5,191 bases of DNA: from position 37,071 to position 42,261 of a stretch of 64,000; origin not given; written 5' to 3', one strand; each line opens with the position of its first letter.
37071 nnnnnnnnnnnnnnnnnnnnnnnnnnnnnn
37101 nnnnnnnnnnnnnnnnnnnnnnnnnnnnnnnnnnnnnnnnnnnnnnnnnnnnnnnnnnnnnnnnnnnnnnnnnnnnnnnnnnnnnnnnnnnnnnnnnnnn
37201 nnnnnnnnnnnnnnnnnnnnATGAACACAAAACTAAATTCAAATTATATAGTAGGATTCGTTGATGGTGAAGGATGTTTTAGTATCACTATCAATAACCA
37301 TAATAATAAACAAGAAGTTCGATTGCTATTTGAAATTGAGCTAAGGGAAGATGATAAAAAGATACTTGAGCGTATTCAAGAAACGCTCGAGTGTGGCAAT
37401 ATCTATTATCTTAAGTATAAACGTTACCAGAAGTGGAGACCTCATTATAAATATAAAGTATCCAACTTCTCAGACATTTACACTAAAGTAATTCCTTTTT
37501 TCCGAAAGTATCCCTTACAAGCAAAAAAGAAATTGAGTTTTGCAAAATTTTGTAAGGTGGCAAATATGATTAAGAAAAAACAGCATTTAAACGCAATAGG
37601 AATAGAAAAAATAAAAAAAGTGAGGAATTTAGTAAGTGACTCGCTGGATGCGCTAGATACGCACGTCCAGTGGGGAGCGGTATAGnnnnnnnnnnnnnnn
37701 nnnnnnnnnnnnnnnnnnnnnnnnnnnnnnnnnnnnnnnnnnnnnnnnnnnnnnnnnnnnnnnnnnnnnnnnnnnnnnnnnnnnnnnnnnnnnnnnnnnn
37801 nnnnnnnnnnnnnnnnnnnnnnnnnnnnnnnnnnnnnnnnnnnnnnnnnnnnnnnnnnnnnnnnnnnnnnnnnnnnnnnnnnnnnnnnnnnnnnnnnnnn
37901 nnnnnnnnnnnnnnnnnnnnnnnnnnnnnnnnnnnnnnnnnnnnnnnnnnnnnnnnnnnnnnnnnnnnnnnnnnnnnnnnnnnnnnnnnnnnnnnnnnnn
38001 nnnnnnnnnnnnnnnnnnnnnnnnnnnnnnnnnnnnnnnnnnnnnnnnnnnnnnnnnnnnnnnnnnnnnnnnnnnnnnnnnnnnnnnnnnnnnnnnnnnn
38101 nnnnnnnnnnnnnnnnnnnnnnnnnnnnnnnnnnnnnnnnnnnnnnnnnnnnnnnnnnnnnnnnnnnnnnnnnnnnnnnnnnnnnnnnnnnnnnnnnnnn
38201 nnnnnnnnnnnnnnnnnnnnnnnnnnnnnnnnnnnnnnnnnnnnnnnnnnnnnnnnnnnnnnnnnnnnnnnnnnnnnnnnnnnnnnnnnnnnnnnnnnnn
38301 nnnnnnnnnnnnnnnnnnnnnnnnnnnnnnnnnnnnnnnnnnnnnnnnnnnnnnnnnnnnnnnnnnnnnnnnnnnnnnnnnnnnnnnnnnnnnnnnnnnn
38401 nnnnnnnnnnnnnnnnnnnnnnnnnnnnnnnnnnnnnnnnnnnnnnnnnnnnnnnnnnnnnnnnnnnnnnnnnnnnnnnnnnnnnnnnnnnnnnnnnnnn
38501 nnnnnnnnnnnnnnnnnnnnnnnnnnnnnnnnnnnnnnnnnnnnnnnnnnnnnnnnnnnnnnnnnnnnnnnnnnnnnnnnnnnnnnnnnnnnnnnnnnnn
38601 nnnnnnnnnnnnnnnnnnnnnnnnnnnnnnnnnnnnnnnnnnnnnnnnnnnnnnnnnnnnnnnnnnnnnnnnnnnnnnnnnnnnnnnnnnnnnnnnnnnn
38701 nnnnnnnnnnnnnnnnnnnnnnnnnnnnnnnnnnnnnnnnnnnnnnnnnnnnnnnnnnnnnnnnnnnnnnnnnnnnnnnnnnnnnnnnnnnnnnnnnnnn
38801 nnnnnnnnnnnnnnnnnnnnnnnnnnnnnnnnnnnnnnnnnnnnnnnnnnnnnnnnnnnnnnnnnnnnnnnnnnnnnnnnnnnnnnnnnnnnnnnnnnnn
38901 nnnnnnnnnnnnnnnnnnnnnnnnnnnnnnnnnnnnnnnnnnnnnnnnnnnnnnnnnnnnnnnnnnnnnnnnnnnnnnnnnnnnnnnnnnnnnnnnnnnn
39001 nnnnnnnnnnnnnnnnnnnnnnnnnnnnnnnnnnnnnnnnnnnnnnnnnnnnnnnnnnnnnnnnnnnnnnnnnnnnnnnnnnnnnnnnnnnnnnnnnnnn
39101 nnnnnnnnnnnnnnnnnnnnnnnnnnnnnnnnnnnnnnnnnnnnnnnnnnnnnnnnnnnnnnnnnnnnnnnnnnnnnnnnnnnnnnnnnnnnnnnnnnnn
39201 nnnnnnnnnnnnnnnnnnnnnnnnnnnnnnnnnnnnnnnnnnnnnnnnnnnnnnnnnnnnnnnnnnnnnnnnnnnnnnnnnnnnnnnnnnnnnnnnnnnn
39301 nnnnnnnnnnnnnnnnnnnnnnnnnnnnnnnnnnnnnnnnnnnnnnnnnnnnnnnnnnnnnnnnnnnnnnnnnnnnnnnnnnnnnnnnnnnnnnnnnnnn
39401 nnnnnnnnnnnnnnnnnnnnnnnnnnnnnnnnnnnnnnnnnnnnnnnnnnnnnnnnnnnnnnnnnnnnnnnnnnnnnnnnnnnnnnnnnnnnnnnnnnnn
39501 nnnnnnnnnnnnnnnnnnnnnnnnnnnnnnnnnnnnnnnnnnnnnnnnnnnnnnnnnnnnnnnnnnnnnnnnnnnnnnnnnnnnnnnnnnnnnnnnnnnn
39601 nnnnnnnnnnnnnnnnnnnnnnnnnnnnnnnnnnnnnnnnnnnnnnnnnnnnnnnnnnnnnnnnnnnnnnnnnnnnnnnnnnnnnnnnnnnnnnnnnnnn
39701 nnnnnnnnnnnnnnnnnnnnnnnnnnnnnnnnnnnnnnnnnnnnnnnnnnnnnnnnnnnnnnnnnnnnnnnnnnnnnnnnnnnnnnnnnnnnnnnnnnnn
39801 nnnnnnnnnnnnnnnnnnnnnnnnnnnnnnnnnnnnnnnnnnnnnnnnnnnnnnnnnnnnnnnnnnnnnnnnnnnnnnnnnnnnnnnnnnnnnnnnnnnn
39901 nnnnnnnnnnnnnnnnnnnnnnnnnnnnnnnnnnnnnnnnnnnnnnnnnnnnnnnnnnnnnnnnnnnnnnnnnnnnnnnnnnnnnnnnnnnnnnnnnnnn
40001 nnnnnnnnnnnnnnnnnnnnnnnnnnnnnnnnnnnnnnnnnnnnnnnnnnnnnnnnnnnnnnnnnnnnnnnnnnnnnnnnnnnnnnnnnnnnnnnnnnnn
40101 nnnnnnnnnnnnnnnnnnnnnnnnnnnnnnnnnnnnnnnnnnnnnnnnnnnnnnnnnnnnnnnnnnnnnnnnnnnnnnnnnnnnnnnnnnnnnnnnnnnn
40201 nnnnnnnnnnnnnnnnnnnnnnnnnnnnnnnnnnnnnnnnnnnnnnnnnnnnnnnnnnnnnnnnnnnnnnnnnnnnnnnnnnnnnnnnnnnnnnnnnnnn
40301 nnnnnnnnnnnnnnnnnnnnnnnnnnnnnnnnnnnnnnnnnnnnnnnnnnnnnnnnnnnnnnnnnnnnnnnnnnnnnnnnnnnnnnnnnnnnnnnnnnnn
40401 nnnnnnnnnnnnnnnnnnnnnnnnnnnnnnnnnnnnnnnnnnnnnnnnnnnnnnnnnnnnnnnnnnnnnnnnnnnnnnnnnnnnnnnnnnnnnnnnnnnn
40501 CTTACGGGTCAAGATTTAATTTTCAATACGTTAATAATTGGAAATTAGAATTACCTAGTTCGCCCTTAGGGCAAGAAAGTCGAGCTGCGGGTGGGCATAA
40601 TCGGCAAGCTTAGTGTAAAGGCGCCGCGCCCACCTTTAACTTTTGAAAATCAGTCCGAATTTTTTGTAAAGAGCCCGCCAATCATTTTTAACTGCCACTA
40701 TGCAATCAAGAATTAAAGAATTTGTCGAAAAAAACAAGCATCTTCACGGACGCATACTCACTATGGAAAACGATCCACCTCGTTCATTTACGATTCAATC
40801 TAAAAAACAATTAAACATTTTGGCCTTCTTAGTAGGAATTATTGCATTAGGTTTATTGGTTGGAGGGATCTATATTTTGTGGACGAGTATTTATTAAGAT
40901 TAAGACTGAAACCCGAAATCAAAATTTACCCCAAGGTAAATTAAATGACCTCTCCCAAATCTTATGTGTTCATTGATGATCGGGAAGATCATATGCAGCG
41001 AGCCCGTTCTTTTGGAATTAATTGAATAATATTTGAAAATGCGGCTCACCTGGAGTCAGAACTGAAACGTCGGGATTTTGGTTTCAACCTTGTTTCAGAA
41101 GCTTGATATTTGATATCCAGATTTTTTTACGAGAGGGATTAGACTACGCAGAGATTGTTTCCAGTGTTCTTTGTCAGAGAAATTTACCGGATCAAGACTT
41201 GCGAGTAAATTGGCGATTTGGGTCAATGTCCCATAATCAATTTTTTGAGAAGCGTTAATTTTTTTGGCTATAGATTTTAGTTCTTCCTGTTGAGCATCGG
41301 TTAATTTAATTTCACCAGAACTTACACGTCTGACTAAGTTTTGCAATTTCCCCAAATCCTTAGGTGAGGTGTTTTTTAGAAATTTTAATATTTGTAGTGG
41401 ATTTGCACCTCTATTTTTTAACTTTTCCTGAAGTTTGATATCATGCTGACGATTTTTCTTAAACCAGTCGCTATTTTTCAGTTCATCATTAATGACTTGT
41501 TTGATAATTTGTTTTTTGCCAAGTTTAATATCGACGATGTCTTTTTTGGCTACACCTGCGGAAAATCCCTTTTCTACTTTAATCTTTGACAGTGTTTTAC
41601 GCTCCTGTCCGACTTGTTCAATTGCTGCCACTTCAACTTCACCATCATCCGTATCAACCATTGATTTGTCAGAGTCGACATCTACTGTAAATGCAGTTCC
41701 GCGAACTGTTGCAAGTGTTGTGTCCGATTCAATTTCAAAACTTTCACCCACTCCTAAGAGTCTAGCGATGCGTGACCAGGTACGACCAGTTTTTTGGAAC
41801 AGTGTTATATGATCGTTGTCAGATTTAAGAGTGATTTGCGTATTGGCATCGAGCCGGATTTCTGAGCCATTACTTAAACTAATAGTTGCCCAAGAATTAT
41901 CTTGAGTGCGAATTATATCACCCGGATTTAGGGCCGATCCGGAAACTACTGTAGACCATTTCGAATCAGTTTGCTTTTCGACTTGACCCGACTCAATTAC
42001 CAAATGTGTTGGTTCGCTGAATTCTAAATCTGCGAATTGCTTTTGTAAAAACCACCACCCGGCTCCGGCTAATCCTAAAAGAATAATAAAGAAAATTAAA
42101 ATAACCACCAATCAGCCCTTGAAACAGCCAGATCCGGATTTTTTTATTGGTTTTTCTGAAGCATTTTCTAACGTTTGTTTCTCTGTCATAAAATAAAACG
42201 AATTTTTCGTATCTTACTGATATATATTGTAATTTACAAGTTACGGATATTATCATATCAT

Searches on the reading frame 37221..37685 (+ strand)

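Call 68: search_protein_families(library=pfam, proteins=[window:37221-37685:+], max_evalue=0.0001)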
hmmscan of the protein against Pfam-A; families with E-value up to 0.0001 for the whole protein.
window:37221-37685:+ (154 aa): 1 family
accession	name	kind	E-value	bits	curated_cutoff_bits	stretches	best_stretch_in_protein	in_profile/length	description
PF00961.24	LAGLIDADG_1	-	2.7e-26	92.9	23.1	1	10-113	1-101/102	LAGLIDADG endonuclease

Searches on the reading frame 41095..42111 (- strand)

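Call 68: search_protein_families(library=pfam, proteins=[window:41095-42111:-], max_evalue=0.0001)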
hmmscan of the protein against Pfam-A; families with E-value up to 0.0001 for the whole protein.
window:41095-42111:- (338 aa): 1 family
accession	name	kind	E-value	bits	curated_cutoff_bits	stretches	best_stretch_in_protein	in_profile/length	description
PF04773.18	FecR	-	5e-14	52.9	24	1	66-160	2-97/97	FecR protein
